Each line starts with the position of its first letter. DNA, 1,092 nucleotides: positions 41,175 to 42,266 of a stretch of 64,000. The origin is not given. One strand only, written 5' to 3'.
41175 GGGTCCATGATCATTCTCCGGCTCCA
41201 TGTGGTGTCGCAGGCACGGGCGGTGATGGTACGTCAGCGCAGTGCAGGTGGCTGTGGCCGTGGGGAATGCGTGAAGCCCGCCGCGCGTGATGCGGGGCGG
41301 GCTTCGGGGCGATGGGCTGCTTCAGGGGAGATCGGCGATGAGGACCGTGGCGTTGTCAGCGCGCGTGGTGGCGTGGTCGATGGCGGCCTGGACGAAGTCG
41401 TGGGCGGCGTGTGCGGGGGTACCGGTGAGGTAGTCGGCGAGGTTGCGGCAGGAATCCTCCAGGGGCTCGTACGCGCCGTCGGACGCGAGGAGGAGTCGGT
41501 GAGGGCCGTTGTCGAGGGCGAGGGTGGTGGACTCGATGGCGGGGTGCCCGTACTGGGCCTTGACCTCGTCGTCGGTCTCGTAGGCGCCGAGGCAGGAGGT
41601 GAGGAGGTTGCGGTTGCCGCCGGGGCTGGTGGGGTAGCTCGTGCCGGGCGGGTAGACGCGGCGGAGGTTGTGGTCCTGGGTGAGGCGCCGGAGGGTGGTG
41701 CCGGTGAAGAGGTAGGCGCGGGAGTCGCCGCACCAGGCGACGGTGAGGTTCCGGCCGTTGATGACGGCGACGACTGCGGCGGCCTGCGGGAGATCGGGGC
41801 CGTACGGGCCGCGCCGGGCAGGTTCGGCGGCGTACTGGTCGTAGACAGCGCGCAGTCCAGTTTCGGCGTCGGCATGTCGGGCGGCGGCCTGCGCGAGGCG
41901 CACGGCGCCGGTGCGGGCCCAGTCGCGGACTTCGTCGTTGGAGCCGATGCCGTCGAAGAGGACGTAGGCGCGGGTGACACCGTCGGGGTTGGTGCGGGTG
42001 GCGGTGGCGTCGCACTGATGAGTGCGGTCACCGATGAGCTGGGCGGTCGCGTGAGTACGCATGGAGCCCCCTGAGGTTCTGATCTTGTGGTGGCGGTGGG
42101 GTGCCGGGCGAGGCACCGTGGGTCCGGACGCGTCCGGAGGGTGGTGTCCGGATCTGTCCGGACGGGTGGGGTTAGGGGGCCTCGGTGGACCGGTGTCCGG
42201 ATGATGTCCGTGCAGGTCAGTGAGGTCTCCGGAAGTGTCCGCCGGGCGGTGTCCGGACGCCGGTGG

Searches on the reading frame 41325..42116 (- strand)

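Call 104: search_protein_families(library=pfam, proteins=[window:41325-42116:-], max_evalue=0.001)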
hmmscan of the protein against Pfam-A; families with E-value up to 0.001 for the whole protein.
window:41325-42116:- (264 aa): 2 families
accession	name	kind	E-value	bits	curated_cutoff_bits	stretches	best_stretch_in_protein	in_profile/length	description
PF00481.26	PP2C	-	1.3e-10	41.9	20.3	1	50-150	36-141/255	Protein phosphatase 2C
PF13672.11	PP2C_2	-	0.0002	21.4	24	1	32-229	10-187/209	Protein phosphatase 2C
